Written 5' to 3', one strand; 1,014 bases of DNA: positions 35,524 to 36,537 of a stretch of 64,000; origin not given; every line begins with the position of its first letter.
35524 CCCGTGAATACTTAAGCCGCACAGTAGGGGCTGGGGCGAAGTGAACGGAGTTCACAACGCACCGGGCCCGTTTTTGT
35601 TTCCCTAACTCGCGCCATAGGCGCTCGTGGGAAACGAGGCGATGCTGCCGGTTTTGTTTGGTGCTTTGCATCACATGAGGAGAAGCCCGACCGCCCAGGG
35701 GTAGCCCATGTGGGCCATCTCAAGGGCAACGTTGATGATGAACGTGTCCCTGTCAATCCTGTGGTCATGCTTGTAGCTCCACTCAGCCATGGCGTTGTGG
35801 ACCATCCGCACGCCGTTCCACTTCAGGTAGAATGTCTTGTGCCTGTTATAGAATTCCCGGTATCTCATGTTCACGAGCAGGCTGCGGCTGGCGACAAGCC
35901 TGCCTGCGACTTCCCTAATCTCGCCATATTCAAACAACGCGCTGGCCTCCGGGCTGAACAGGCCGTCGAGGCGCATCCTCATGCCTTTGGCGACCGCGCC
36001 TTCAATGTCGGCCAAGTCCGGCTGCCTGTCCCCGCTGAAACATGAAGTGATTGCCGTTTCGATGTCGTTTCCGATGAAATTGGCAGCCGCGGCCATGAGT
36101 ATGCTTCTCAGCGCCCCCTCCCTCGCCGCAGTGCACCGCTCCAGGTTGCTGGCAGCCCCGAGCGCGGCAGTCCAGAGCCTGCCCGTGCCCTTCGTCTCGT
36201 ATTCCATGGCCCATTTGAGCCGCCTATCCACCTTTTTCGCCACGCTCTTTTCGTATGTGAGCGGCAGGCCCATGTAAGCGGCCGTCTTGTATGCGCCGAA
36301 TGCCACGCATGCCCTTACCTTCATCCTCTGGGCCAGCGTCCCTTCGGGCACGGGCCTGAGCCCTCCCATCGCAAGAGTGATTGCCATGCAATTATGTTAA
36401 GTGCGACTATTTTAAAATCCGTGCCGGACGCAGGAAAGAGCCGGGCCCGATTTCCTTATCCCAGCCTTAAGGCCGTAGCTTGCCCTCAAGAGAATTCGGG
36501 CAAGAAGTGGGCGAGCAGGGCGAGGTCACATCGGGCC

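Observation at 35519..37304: Direct repeats of the tRNA-Arg 3' end bracket a lower-GC islet of two uncharacterised genes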

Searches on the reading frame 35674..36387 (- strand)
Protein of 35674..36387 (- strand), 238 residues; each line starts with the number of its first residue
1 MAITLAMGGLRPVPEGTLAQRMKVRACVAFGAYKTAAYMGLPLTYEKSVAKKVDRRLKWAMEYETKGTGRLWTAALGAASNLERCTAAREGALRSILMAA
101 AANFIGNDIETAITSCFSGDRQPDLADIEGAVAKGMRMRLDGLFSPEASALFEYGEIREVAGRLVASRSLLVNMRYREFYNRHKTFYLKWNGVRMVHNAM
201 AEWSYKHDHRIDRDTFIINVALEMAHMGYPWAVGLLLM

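Call 11: search_protein_families(library=pfam, proteins=[window:35674-36387:-], max_evalue=0.1)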
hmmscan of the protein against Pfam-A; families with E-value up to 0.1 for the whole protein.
window:35674-36387:- (238 aa): 0 families

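Call 14: find_homologous_proteins(query=window:35674-36387:-, max_evalue=0.001)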
Query window:35674-36387:- (238 aa): 3 proteins with E <= 0.001 among 818 candidates.
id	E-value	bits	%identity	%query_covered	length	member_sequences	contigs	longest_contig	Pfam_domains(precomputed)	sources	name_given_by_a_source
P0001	2.1e-155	533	100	100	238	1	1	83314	-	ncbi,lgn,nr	ncbi:MAG: hypothetical protein PHV13_02140 [Candidatus ainarchaeum sp.]|nr:hypothetical protein [Can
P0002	7.0e-108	378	77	100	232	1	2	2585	-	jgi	jgi:hypothetical protein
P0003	1.4e-91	324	72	91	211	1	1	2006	-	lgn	-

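Call 16: find_encoding_contigs(protein=P0002, flank=5000)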
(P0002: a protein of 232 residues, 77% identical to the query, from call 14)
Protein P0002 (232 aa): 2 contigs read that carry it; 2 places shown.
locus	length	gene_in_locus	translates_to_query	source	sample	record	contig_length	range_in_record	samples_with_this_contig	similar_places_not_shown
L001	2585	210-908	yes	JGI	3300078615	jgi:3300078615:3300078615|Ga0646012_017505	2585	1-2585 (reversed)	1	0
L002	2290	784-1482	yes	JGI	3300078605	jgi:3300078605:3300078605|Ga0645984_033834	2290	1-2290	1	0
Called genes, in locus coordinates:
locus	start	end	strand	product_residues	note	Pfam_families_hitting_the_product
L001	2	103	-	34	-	?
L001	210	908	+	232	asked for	-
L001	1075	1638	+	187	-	-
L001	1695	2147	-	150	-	PF01797:Y1_Tnp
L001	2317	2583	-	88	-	?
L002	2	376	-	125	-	?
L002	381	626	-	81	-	PF03685:UPF0147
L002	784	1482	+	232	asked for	-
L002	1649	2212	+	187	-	-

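Call 17: find_encoding_contigs(protein=P0003, flank=5000)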
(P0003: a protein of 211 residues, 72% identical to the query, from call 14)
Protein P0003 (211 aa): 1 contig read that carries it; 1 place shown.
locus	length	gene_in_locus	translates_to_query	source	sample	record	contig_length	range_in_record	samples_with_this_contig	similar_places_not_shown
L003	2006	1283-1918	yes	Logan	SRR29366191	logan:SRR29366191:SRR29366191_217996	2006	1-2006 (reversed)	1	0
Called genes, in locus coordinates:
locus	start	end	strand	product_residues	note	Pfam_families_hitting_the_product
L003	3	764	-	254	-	?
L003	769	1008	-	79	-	PF03685:UPF0147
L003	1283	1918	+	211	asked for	-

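Call 44: predict_structure(alignment_id=A2)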
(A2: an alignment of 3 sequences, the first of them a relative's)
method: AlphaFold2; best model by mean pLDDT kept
length: 238 residues; sequences in the alignment: 3
mean_pLDDT: 51.1   pTM: 0.49
mean pLDDT of the five models: 51.1, 50.3, 46.6, 45.9, 43.7
residues with pLDDT >= 90: 0; 70-90: 24; 50-70: 109; < 50: 105
segments of 3 or more residues with pLDDT < 50: 1-70, 171-173, 198-211, 226-229
pLDDT, mean of each block of 10 residues (from residue 1): 24 31 35 32 32 43 39 55 54 57 57 66 69 77 69 73 58 50 54 50 46 54 50 51
secondary structure, 60 per line:
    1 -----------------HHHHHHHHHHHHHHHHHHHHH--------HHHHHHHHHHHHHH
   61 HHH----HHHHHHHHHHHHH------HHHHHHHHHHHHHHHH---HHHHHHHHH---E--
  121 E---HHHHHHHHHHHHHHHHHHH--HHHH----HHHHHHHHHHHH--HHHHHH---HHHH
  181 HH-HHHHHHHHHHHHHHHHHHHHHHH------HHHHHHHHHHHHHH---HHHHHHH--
elements in order: H18-38 H47-63 H68-80 H87-102 H106-114 H125-143 H146-149 H154-165 H168-173 H177-182 H184-206 H213-226 H230-236

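Call 52: search_protein_families(library=pfam, proteins=[L001:1075-1635:+, L001:1698-2147:-], max_evalue=0.1)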
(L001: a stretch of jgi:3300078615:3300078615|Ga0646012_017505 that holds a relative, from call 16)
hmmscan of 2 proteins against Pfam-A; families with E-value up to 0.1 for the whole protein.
L001:1075-1635:+ (187 aa): 0 families

L001:1698-2147:- (150 aa): 1 family
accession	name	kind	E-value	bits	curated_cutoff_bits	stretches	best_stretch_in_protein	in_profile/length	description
PF01797.21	Y1_Tnp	-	4.8e-28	98.1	23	1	13-128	7-121/121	Transposase IS200 like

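Call 53: search_protein_families(library=padloc, proteins=[P0001, L001:1075-1635:+], max_evalue=0.1)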
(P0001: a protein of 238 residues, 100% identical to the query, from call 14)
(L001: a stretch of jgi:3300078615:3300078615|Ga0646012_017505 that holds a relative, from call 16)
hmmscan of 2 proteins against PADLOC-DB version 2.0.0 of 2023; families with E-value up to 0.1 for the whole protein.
P0001 (238 aa): 0 families

L001:1075-1635:+ (187 aa): 0 families
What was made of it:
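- On Defence or toxin-antitoxin system: No PADLOC or Pfam match (calls 11, 53).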

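Call 54: search_protein_families(library=phrogs, proteins=[P0001, L001:1075-1635:+], max_evalue=0.1)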
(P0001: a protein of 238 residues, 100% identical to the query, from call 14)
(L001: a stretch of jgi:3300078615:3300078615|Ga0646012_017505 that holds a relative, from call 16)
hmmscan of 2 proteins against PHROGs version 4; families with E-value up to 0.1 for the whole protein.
P0001 (238 aa): 1 family
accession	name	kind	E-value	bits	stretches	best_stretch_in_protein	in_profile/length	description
phrog_3120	-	unknown function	0.054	14.3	0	22-50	26-55/67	-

L001:1075-1635:+ (187 aa): 0 families

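Call 55: search_protein_families(library=ncbifam, proteins=[P0001, L001:1075-1635:+], max_evalue=0.1)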
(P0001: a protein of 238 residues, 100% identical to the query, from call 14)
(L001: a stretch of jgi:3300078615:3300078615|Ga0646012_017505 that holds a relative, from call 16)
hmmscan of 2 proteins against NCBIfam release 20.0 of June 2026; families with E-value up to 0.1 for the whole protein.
P0001 (238 aa): 0 families

L001:1075-1635:+ (187 aa): 0 families

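Call 69: fold_search(model_id=the predicted structure, library=pdb)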
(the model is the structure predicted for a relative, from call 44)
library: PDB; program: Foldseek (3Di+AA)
matches with E <= 10: 289; with E <= 0.001: 0
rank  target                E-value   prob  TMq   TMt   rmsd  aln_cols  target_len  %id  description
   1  7ek1                  8.5e-01  0.08  0.14  0.11  26.9       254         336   11  Cryo-EM structure of VCCN1 in detergent (released 2022-04-06)
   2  9ua0_B                9.8e-01  0.08  0.14  0.14  23.0       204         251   13  Cryo-EM structure of cyanobacterial bicarbonate transporter CmpBCD in the presence of nitrate (released 2026-04-08)
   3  5t2d                  1.1e+00  0.08  0.16  0.07  20.4       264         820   11  mPI3Kd IN COMPLEX WITH 7j (released 2017-04-19)
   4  5t27                  1.2e+00  0.08  0.16  0.07  20.8       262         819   11  mPI3Kd IN COMPLEX WITH 5d (released 2017-04-19)
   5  7vg4_C                1.4e+00  0.12  0.18  0.20  15.5       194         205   14  10,5-methenyltetrahydrofolate cyclohydrolase from Methylobacterium extorquens AM1 strain (released 2022-07-06)
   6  6n86                  1.4e+00  0.10  0.17  0.12  15.3       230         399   13  Resistance to inhibitors of cholinesterase 8A (Ric8A) protein (released 2019-07-10)
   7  3he0_A                1.4e+00  0.08  0.15  0.17  13.2       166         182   14  The Structure of a Putative Transcriptional Regulator TetR Family Protein from Vibrio parahaemolyticus. (released 2009-07-07)
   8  6u7g_B                1.4e+00  0.11  0.22  0.09  14.7       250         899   10  HCoV-229E RBD Class V in complex with human APN (released 2019-11-13)
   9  9jnj_C                1.4e+00  0.06  0.16  0.15  15.1       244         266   12  Crystal structure of Human Cnot9 (released 2025-09-24)
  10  6zym_T                1.5e+00  0.13  0.20  0.22  12.9       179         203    8  Human C Complex Spliceosome - High-resolution CORE (released 2020-10-14)
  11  5onb_E                1.5e+00  0.06  0.17  0.16  15.8       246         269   14  Drosophila Bag-of-marbles CBM peptide bound to human CAF40 (released 2017-12-27)
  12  4cru_B                1.6e+00  0.06  0.17  0.16  15.6       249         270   11  Complex of human CNOT9 and CNOT1 including one tryptophan (released 2014-05-07)
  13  3vpr_D                1.7e+00  0.08  0.15  0.18  15.7       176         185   17  Crystal Structure of a TetR Family Transcriptional Regulator PfmR from Thermus thermophilus HB8 (released 2012-07-11)
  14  4mf5                  1.7e+00  0.14  0.19  0.19  14.1       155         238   12  Crystal structure of glutathione transferase BgramDRAFT_1843 from Burkholderia graminis, Target EFI-507289, with traces  (released 2013-09-04)
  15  6s3l_B                1.7e+00  0.09  0.16  0.16  18.5       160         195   13  Structure of the core of the flagellar export apparatus from Vibrio mimicus, the FliPQR-FlhB complex. (released 2020-03-25)
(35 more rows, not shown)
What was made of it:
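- Tried and rejected: Foldseek against the PDB for gene 1 gave nothing with E < 0.8 (call 69).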
